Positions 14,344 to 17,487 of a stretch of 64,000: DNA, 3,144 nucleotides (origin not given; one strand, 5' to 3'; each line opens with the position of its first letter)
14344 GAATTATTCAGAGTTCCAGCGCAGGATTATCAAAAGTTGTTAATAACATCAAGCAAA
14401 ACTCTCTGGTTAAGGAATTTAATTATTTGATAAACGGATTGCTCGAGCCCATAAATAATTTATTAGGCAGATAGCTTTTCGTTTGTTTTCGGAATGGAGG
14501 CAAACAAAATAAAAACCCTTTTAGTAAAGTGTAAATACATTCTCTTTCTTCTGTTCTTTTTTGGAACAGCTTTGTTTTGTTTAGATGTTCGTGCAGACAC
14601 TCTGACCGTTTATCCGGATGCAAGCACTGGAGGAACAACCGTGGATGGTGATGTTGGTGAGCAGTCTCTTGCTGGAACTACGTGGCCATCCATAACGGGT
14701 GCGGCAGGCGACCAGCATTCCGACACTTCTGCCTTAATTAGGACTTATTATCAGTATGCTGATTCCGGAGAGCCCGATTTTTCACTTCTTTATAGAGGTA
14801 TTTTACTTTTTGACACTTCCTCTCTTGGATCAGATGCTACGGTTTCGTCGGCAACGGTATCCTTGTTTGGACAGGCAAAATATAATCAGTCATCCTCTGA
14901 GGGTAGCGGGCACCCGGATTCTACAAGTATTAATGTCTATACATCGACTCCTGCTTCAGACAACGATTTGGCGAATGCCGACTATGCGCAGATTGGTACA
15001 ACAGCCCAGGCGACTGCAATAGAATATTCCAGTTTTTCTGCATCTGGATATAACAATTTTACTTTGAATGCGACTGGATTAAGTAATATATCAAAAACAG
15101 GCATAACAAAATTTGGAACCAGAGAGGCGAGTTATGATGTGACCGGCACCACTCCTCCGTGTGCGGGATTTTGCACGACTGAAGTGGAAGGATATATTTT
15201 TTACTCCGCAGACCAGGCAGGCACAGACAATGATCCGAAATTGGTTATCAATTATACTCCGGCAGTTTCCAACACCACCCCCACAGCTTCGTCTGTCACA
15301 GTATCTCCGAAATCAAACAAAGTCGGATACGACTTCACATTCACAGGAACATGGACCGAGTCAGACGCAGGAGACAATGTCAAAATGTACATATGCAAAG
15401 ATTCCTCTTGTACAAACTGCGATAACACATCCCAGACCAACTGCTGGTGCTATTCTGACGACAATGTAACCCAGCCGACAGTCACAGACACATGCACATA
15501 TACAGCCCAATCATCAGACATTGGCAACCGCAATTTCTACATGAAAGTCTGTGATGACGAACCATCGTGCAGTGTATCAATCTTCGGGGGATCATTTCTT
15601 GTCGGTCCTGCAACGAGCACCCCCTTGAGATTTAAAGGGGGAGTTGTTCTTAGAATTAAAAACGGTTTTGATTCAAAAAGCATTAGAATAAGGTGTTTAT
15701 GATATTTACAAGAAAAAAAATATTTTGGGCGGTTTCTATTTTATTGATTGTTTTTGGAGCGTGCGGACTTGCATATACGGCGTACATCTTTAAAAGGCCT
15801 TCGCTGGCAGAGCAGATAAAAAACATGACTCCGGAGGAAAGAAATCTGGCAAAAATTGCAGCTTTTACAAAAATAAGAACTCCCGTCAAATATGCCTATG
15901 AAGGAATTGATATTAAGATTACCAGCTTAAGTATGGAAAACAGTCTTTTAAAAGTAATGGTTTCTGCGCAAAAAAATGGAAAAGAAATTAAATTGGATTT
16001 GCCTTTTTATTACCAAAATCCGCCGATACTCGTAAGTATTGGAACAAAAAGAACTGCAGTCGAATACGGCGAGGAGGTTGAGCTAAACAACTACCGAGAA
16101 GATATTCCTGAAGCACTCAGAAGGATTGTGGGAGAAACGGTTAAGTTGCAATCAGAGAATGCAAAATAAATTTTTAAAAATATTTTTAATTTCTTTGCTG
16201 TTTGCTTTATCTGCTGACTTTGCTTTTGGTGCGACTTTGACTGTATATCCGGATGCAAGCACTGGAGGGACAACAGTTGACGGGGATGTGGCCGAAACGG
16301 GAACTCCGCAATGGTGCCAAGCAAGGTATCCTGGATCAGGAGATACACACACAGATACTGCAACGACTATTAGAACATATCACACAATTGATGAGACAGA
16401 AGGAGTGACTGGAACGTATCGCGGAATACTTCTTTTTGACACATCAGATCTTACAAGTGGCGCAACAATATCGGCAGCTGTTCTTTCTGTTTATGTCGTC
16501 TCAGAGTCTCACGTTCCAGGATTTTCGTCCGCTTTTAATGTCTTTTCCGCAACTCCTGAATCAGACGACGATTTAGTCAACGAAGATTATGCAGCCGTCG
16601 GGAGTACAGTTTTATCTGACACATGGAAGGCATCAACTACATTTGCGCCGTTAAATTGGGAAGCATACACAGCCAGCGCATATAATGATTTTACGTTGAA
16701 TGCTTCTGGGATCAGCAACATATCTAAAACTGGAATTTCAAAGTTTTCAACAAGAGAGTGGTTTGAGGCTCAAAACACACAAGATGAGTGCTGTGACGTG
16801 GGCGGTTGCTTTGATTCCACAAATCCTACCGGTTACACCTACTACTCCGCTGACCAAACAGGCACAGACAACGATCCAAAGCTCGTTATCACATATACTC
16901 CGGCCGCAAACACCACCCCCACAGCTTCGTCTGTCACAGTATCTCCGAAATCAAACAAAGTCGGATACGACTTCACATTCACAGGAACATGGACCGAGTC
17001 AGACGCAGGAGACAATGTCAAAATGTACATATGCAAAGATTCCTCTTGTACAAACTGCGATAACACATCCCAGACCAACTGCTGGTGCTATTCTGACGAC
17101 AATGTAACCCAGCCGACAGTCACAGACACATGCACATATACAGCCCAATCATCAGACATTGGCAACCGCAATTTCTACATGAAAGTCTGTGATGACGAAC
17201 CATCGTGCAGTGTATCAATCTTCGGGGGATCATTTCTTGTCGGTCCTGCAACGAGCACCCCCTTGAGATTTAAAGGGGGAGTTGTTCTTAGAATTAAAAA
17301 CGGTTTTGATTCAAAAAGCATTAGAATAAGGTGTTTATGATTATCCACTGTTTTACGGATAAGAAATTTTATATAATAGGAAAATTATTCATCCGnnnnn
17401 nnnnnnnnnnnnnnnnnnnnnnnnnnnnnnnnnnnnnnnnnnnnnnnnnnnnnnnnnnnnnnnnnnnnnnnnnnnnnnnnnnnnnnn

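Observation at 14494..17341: Tandem secreted paralogs sharing a 433-bp exactly identical 3' segment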

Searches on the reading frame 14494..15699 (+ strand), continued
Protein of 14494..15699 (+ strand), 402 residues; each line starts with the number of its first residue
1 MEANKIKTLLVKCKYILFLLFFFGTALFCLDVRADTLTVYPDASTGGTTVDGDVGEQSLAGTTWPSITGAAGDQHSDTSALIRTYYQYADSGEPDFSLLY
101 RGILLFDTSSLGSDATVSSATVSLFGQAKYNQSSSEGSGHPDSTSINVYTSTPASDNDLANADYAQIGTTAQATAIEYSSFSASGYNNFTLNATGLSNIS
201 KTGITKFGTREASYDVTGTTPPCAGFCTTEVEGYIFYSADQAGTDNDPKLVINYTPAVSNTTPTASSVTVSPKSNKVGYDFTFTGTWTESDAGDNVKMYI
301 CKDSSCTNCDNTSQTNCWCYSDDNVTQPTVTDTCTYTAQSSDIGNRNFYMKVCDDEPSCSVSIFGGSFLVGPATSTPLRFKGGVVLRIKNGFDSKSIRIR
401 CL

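Call 72: search_protein_families(library=phrogs, proteins=[L027:4948-6618:+, L027:6624-7169:+, L027:7754-8896:+, L027:8903-9679:+, L027:9686-11140:+, L027:11156-12760:+, L027:12779-13777:+, L027:13795-16122:+, L027:16128-18257:+, L027:18251-20290:+], max_evalue=0.001)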
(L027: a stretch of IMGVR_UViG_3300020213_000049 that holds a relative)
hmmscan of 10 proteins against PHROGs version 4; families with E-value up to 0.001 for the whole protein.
L027:4948-6618:+ (557 aa): 0 families

L027:6624-7169:+ (182 aa): 3 families
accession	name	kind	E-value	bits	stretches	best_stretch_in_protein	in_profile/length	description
phrog_314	-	DNA, RNA and nucleotide metabolism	1.1e-07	32.2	1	17-152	270-408/574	homing endonuclease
phrog_4160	-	unknown function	2.3e-07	31.9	1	60-158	15-124/178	-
phrog_655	-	DNA, RNA and nucleotide metabolism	2e-05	25.6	0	21-159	137-222/343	homing endonuclease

L027:7754-8896:+ (381 aa): 0 families

L027:8903-9679:+ (259 aa): 0 families

L027:9686-11140:+ (485 aa): 0 families

L027:11156-12760:+ (535 aa): 0 families

L027:12779-13777:+ (333 aa): 1 family
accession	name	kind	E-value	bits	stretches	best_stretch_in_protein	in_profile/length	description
phrog_11699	-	tail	3.6e-06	26.9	1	42-104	66-128/553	minor tail protein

L027:13795-16122:+ (776 aa): 0 families

L027:16128-18257:+ (710 aa): 0 families

L027:18251-20290:+ (680 aa): 0 families

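Call 84: fold_search(model_id=the predicted structure, library=viral)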
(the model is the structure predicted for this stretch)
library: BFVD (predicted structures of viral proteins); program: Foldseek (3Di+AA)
matches with E <= 10: 743; with E <= 0.001: 14
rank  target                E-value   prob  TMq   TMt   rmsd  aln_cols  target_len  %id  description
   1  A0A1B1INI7            5.9e-24  1.00  0.51  0.57   1.5       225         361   34  (no name in the UniProt tables at hand)
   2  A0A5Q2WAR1            1.5e-21  1.00  0.51  0.43   5.6       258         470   29  (no name in the UniProt tables at hand)
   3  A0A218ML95            3.8e-09  1.00  0.43  0.72   6.3       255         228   14  Uncharacterized protein [uncultured virus]
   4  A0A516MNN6            1.3e-08  1.00  0.41  0.69   8.9       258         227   17  (no name in the UniProt tables at hand)
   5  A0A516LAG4            1.6e-07  1.00  0.38  0.24   8.7       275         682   14  (no name in the UniProt tables at hand)
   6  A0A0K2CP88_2          5.6e-06  1.00  0.31  0.17   5.9       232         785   13  Carbohydrate-binding module family 96 domain-containing protein [Brevibacillus phage SecTim467]
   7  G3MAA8                8.2e-06  1.00  0.33  0.24   6.0       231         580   10  Gp367 [Bacillus phage G]
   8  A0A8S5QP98            8.2e-06  1.00  0.31  0.10   5.5       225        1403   15  Tail protein [Siphoviridae sp. ctgBD49]
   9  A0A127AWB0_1          1.1e-05  1.00  0.29  0.09   6.3       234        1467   13  Pectate lyase [Bacillus phage SP-15]
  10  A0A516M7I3            1.1e-05  1.00  0.26  0.23  16.9       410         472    6  (no name in the UniProt tables at hand)
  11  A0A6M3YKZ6            6.1e-05  1.00  0.28  0.14   7.2       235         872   12  (no name in the UniProt tables at hand)
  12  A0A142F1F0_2          1.5e-04  1.00  0.27  0.16   6.5       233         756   15  Putative tail fiber protein [Bacillus phage Shbh1]
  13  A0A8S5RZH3            3.1e-04  0.98  0.27  0.23  15.2       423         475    8  Uncharacterized protein [Myoviridae sp. ctNQV2]
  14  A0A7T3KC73            4.1e-04  1.00  0.28  0.39   7.1       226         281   11  Minor tail protein [Arthrobacter phage Wollypog]
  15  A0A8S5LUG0            1.3e-03  1.00  0.27  0.15  11.6       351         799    8  Uncharacterized protein [Siphoviridae sp. ctM3g2]
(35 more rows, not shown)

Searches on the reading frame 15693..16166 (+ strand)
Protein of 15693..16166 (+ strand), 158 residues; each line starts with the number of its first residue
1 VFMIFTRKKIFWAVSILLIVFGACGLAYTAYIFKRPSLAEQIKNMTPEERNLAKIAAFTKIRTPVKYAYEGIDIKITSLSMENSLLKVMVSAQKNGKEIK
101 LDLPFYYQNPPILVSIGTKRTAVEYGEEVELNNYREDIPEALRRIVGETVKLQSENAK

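Call 4: search_protein_families(library=pfam, proteins=[window:15693-16166:+], max_evalue=1)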
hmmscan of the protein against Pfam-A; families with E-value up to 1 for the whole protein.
window:15693-16166:+ (158 aa): 1 family
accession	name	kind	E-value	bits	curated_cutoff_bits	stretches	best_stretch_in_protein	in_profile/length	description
PF12679.13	ABC2_membrane_2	-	0.1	12.3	27.2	1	6-61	12-66/283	ABC-2 family transporter protein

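Call 16: search_protein_families(library=ncbifam, proteins=[window:15699-16166:+], max_evalue=1)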
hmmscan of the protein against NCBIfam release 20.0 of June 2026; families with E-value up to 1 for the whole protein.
window:15699-16166:+ (156 aa): 1 family
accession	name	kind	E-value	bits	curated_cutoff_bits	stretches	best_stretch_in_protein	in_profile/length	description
NF005732.0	PRK07550.1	equivalog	0.1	11.6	366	1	72-135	96-158/389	aminotransferase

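Call 17: search_protein_families(library=phrogs, proteins=[window:15699-16166:+], max_evalue=0.1)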
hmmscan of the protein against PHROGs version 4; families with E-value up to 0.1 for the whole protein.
window:15699-16166:+ (156 aa): 3 families
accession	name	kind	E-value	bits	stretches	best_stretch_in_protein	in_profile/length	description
phrog_502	-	moron, auxiliary metabolic gene and host takeover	0.046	14.3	1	7-34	3-30/58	membrane protein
phrog_26971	-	unknown function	0.053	14.7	0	46-82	22-56/64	-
phrog_32596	-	unknown function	0.098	13.9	0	9-46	27-61/65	-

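Call 38: find_encoding_contigs(protein=window:15699-16166:+, flank=6000, max_places=8)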
Protein window:15699-16166:+ (156 aa): 1 contig read that carries it; 1 place shown.
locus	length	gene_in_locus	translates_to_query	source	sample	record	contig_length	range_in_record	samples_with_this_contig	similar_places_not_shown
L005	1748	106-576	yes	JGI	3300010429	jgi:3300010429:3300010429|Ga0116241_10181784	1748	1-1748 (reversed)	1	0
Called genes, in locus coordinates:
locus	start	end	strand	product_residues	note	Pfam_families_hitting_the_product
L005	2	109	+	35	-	?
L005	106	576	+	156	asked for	-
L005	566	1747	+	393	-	?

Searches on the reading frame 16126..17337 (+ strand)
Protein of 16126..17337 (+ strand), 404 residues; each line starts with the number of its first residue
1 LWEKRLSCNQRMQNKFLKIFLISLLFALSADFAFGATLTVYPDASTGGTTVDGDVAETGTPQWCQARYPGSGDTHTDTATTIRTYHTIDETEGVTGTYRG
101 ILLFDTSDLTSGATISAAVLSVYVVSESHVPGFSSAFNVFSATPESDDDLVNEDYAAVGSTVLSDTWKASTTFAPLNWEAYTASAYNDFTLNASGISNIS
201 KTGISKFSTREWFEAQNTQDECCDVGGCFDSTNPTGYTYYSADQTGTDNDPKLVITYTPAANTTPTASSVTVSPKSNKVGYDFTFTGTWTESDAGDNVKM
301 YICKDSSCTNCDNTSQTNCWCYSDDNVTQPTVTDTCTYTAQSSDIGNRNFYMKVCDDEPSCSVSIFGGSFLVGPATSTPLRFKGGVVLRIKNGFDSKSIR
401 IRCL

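Call 4: search_protein_families(library=pfam, proteins=[window:16126-17337:+], max_evalue=1)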
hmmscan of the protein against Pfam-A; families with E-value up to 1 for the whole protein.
window:16126-17337:+ (404 aa): 1 family
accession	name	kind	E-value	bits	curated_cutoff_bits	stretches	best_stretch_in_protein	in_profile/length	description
PF06848.17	Disaggr_repeat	-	0.013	15.6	33.9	1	80-124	11-54/179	Disaggregatase related repeat domain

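Call 16: search_protein_families(library=ncbifam, proteins=[window:16126-17337:+], max_evalue=1)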
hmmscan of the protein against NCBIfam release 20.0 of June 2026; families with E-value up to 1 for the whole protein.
window:16126-17337:+ (404 aa): 1 family
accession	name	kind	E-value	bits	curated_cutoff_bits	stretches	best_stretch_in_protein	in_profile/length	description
NF033679.1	DNRLRE_dom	domain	0.0031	17.6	34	1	88-128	22-61/164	DNRLRE domain-containing protein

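Call 17: search_protein_families(library=phrogs, proteins=[window:16126-17337:+], max_evalue=0.1)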
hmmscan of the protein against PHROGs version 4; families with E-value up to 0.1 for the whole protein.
window:16126-17337:+ (404 aa): 0 families
